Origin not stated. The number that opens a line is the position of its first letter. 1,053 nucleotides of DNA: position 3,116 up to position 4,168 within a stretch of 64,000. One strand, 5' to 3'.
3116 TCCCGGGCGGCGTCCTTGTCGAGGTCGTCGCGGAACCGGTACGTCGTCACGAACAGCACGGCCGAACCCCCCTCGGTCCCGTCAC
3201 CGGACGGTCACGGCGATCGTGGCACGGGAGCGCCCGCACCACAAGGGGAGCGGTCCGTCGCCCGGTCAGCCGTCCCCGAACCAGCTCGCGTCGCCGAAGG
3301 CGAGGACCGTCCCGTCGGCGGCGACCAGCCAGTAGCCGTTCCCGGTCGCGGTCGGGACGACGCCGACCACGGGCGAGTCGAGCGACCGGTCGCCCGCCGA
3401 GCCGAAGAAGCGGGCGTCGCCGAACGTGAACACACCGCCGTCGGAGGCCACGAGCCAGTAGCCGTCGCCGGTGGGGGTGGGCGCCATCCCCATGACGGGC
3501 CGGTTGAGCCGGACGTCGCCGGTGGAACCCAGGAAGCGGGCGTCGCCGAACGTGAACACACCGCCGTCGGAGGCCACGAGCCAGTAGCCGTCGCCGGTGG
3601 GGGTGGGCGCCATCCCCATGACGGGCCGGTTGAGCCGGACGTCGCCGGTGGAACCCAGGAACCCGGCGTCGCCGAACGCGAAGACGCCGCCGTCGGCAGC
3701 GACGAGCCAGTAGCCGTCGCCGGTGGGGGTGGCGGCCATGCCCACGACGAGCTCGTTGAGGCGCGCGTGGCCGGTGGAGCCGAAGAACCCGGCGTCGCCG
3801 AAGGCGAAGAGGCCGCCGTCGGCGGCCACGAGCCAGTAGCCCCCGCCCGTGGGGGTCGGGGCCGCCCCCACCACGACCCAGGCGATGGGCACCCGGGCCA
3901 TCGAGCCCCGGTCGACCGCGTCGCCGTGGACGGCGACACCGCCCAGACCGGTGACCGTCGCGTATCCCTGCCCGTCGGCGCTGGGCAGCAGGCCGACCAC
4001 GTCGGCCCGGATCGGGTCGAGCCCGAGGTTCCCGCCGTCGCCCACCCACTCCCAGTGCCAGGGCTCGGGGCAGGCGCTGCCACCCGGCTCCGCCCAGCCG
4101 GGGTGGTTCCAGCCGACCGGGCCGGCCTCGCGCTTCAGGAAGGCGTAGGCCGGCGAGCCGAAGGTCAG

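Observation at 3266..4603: Secreted M15-like peptidase fused to six ~40-aa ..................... repeats, with a 117-bp exact intragenic tandem duplication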

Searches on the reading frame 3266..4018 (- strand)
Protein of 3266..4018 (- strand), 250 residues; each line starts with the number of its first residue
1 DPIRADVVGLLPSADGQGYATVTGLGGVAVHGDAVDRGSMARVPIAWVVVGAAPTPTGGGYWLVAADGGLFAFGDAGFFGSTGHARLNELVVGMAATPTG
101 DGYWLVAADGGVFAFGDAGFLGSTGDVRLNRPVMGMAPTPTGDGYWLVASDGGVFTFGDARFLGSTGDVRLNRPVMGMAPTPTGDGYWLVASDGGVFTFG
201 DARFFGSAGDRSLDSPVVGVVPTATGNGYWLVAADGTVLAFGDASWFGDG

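Call 30: predict_structure(alignment_id=A2)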
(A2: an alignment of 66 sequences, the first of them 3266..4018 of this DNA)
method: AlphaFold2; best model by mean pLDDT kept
length: 250 residues; sequences in the alignment: 66
mean_pLDDT: 95.2   pTM: 0.90
mean pLDDT of the five models: 95.2, 95.2, 95.0, 95.0, 94.9
residues with pLDDT >= 90: 228; 70-90: 18; 50-70: 2; < 50: 2
segments of 3 or more residues with pLDDT < 50: none
pLDDT, mean of each block of 10 residues (from residue 1): 76 96 97 97 89 96 97 98 94 97 98 98 93 97 98 98 95 96 97 97 93 93 97 97 96
secondary structure, 60 per line:
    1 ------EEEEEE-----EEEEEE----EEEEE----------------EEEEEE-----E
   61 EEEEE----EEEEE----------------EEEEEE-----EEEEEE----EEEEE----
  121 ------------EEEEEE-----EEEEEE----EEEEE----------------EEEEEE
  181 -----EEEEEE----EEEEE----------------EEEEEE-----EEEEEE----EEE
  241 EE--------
elements in order: E7-12 E18-23 E28-32 E49-54 E60-65 E70-74 E91-96 E102-107 E112-116 E133-138 E144-149 E154-158 E175-180 E186-191 E196-200 E217-222 E228-233 E238-242

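Call 47: search_protein_representatives(protein=window:3266-4018:-)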
Query: 250 residues. Proteins with E-value up to 0.001 (for the whole library): 19231; up to 1e-10: 15581; up to 1e-30: 9202. The best 150 are listed.
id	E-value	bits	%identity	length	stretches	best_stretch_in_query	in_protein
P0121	2.6e-202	686.1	64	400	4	60-233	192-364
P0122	9.6e-195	661.2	60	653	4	91-243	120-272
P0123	7.4e-181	615.7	71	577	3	55-204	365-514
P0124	1.5e-180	614.6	68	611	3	55-223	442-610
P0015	3.1e-177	603.8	62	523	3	55-236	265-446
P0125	4.6e-177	603.2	60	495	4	54-219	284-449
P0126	4.6e-176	600.0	60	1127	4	49-233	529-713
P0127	7.9e-174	592.6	65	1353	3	54-220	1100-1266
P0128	5.3e-171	583.3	63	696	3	53-218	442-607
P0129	9.3e-168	572.7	63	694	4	55-208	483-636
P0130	5.6e-167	570.2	61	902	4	29-236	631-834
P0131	3.4e-163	557.8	67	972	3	49-222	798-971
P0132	1.7e-159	545.6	47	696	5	53-221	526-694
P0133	2.9e-159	544.8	57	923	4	87-250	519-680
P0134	6.1e-159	543.8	67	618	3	78-220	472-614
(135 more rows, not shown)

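Call 50: search_protein_families(library=pfam, alignment_id=A3, max_evalue=0.0001)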
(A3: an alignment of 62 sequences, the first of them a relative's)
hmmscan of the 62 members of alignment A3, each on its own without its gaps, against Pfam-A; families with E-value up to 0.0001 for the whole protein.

A. member 1, P0126 (1127 aa): 4 families
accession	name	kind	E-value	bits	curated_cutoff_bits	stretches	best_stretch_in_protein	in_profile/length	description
PF18911.6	PKD_4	-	1.5e-08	35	27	1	808-870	18-83/85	PKD domain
PF12671.13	Amidase_6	-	3.7e-08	34.1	23.2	1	324-451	1-125/163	Putative amidase domain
PF00801.26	PKD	-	1.1e-07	32.1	23.5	1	795-870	2-80/80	PKD domain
PF00877.26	NLPC_P60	-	5.2e-05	23.6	23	0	373-465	13-85/105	NlpC/P60 family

B. families by the number of members that match (of 62 scanned): 77 families (the first 25 are shown)
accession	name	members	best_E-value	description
PF00041.27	fn3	6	2.5e-89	Fibronectin type III domain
PF16640.11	Big_3_5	5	8.8e-84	Bacterial Ig-like domain (group 3)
PF01833.30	TIG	4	3.6e-56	IPT/TIG domain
PF16656.11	Pur_ac_phosph_N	4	2.6e-13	Purple acid Phosphatase, N-terminal domain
PF02369.22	Big_1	3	4.2e-09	Bacterial Ig-like domain (group 1)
PF23795.1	SH3_YKFC_2nd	3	6.5e-09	YKFC SH3b2 domain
PF17963.7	Big_9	2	4.9e-53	Bacterial Ig domain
PF17803.7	Cadherin_4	2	1.2e-49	Bacterial cadherin-like domain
PF13360.13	PQQ_2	2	4.8e-49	Outer membrane protein assembly factor BamB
PF00082.27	Peptidase_S8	2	1.2e-47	Subtilase family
PF17892.7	Cadherin_5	2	2.9e-46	Cadherin-like domain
PF05345.18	He_PIG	2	1.7e-44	Putative Ig domain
PF17164.10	DUF5122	2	1.5e-30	Domain of unknown function (DUF5122) beta-propeller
PF08486.15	SpoIID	2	8.9e-16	Stage II sporulation protein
PF13570.13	Beta-prop_ACSF4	2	2.2e-15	Beta-alanine-activating enzyme, beta-propeller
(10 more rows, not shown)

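Call 52: search_solved_structures(query=A4, max_evalue=10, show_alignments=3)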
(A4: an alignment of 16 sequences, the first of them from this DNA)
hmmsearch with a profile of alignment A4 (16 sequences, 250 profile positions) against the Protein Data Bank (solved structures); distinct sequences matched with E-value up to 10: 2.
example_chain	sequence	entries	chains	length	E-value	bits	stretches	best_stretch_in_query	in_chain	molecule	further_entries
4l1m_A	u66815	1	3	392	0.32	13.1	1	88-148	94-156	E3 ubiquitin-protein ligase HERC2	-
6apd_E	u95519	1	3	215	0.75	11.9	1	161-203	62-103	AM22 Fab Light Chain,Uncharacterized protein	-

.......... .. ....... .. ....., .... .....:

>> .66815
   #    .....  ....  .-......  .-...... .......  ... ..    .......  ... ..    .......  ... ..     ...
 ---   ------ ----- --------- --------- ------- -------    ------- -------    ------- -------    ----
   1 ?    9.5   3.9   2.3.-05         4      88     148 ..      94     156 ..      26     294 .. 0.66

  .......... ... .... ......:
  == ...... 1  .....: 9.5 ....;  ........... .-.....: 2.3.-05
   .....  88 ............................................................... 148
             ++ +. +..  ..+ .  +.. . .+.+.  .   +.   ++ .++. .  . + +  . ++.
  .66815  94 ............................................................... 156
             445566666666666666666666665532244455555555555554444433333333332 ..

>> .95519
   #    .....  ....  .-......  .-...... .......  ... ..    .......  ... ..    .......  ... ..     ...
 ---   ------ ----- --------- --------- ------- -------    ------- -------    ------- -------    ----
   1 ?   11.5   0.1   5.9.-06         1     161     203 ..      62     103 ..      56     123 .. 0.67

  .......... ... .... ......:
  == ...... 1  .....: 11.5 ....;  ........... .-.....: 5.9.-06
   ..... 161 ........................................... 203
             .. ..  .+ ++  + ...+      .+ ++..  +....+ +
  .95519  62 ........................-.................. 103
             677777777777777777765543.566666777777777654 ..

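Call 68: fold_search(model_id=the predicted structure, library=pdb)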
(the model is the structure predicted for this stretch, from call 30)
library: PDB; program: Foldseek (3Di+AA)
matches with E <= 10: 1975; with E <= 0.001: 1552
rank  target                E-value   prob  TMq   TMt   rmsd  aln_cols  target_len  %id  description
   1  7mq8_LS               1.8e-09  1.00  0.63  0.38   5.3       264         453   14  Cryo-EM structure of the human SSU processome, state pre-A1 (released 2021-09-22)
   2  2ymu_A                3.2e-09  1.00  0.67  0.32   5.5       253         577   18  Structure of a highly repetitive propeller structure (released 2012-10-17)
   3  9hl9_Sg               3.7e-09  1.00  0.60  0.51   6.7       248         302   10  CRYO-EM STRUCTURE OF LEISHMANIA MAJOR 80S RIBOSOME WITH P/E-site tRNA AND mRNA : LM14Cs1H3 sKO STRAIN (released 2025-10-15)
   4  9fqr_Hy               3.7e-09  1.00  0.60  0.24   6.0       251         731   14  96-nm repeat of axonemal doublet microtubules from bovine sperm (released 2025-03-26)
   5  6e29_D                4.6e-09  1.00  0.56  0.46  10.4       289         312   10  Crystal structure of Myceliophteria_thermophila Cps50 (Swd1) beta-propeller domain (released 2018-07-25)
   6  9md1_B                6.0e-09  1.00  0.64  0.52   5.4       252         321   10  Buspirone-bound serotonin 1A (5-HT1A) receptor-Gz protein complex (released 2025-08-13)
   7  5mzh_A                6.0e-09  1.00  0.57  0.38   6.8       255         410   12  Crystal structure of ODA16 from Chlamydomonas reinhardtii (released 2017-03-22)
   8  6n9g_D                6.4e-09  1.00  0.66  0.50   5.7       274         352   12  Crystal Structure of RGS7-Gbeta5 dimer (released 2019-01-09)
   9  7f1r_B                6.7e-09  1.00  0.62  0.51   6.7       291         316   12  Cryo-EM structure of the chemokine receptor CCR5 in complex with RANTES and Gi (released 2021-07-14)
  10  1nr0                  7.1e-09  1.00  0.64  0.29   6.1       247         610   15  Two Seven-Bladed Beta-Propeller Domains Revealed By The Structure Of A C. elegans Homologue Of Yeast Actin Interacting P (released 2003-07-01)
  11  9ekp_B                8.8e-09  1.00  0.63  0.53   5.7       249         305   16  Crystal structure of WDR55 in complex with XS381774 (released 2025-12-10)
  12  7shf_D                9.8e-09  1.00  0.66  0.51   5.6       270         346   14  Cryo-EM structure of GPR158 coupled to the RGS7-Gbeta5 complex (released 2021-12-01)
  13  7ad3_F                9.8e-09  1.00  0.61  0.50   6.1       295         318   10  Class D GPCR Ste2 dimer coupled to two G proteins (released 2020-12-09)
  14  9n6z_LO               1.0e-08  1.00  0.61  0.23   7.3       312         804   13  SSU processome maturation and disassembly, State D (released 2025-11-05)
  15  6n9g_C                1.2e-08  1.00  0.62  0.47   6.9       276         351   13  Crystal Structure of RGS7-Gbeta5 dimer (released 2019-01-09)
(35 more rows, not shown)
